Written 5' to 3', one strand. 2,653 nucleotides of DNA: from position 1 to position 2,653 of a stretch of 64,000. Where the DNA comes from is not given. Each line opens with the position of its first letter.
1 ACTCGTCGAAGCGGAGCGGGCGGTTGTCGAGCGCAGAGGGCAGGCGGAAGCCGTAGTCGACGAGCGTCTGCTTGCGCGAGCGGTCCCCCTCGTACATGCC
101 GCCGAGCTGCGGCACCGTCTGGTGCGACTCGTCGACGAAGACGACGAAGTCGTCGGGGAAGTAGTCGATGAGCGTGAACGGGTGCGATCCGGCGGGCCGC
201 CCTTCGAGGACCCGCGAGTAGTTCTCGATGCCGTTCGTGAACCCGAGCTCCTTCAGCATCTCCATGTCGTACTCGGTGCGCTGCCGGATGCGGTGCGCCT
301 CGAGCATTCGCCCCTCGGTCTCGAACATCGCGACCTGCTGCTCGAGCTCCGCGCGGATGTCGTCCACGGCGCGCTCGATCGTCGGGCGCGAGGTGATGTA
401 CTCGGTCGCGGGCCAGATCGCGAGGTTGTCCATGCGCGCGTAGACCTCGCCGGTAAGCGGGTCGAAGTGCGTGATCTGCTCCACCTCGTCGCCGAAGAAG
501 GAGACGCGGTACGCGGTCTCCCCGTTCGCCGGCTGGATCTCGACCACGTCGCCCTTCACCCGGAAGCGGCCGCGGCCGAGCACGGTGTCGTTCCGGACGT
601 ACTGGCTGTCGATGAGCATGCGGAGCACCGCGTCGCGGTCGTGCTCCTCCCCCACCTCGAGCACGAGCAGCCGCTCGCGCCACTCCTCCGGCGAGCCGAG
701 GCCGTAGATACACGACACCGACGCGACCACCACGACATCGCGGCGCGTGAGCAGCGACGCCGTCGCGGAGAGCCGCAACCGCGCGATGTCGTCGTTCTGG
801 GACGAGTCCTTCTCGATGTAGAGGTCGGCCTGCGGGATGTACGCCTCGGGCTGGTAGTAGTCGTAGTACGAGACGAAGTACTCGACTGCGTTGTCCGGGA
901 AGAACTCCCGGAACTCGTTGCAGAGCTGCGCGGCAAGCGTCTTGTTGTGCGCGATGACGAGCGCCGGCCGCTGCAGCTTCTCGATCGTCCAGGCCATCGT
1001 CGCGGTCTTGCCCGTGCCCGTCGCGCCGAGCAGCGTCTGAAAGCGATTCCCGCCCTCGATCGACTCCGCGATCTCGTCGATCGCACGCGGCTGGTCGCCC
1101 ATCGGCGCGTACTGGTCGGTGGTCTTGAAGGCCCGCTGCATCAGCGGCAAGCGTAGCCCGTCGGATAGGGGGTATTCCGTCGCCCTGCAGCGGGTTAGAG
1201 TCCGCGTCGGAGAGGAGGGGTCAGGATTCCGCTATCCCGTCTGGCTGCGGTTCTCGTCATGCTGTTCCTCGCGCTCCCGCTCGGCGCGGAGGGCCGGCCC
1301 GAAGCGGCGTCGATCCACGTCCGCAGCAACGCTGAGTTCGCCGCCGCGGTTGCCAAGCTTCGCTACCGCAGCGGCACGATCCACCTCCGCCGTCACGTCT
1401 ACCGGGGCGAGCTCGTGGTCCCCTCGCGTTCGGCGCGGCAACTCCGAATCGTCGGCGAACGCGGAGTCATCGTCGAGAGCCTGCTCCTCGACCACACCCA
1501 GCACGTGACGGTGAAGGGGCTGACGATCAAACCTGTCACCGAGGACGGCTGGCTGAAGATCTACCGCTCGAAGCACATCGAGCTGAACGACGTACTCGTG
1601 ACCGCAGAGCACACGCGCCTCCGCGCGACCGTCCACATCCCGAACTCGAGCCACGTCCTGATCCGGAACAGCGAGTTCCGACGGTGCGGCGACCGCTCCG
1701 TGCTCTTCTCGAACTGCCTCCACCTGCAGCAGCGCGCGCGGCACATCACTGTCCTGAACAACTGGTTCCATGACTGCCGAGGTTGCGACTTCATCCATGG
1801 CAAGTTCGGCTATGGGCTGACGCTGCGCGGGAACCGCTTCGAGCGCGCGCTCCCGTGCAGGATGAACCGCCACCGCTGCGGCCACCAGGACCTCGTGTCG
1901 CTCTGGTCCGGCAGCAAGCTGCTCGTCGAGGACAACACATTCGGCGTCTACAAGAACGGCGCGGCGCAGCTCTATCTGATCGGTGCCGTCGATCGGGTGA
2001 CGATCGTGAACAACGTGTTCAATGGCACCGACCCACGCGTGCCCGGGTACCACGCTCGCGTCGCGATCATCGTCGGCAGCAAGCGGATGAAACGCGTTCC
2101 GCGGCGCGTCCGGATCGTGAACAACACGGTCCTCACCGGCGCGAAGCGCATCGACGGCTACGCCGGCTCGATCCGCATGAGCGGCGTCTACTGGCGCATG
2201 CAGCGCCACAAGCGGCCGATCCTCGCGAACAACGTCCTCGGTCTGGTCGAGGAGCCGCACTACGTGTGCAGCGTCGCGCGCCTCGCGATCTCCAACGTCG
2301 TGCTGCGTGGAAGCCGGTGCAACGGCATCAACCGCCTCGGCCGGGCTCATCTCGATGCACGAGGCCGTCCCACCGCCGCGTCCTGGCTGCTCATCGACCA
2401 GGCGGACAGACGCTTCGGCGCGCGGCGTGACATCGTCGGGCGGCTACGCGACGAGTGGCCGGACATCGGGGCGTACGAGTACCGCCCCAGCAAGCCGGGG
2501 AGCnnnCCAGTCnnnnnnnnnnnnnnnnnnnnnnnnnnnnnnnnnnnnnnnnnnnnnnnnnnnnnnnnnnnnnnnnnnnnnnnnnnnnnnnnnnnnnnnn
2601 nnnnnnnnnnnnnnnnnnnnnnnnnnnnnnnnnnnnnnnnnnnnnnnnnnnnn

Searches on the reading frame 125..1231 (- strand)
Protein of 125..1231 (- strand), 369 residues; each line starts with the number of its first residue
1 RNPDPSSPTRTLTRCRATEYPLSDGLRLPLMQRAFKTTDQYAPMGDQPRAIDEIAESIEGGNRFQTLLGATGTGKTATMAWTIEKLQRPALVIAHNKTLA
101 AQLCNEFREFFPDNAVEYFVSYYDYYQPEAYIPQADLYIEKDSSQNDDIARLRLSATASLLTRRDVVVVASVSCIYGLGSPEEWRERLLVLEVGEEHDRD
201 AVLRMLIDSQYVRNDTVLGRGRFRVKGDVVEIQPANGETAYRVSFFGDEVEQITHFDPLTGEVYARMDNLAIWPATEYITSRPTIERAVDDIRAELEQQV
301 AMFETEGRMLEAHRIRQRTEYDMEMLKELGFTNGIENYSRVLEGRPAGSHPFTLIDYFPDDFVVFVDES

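Call 36: search_protein_families(library=pfam, proteins=[window:125-1231:-], max_evalue=0.001)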
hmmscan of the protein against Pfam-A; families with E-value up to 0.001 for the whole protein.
window:125-1231:- (369 aa): 3 families
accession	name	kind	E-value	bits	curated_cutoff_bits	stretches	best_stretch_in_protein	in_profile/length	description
PF17757.6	UvrB_inter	-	1.5e-30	105.6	22.9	1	189-278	1-91/91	UvrB interaction domain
PF04851.21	ResIII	-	2e-12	47.8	22.5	1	46-117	7-83/164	Type III restriction enzyme, res subunit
PF00270.35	DEAD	-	8.7e-05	22.7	26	1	47-113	4-71/167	DEAD/DEAH box helicase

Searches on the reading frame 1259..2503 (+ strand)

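Call 36: search_protein_families(library=pfam, proteins=[window:1259-2503:+], max_evalue=0.001)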
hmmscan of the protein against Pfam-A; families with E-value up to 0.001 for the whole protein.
window:1259-2503:+ (415 aa): 2 families
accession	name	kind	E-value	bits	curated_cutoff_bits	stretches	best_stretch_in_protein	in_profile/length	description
PF13229.12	Beta_helix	-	1.9e-08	34.6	25.9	1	76-254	4-158/158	Right handed beta helix region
PF05048.19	NosD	-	6.7e-05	22.9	23.6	1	66-256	7-172/212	Periplasmic copper-binding protein (NosD)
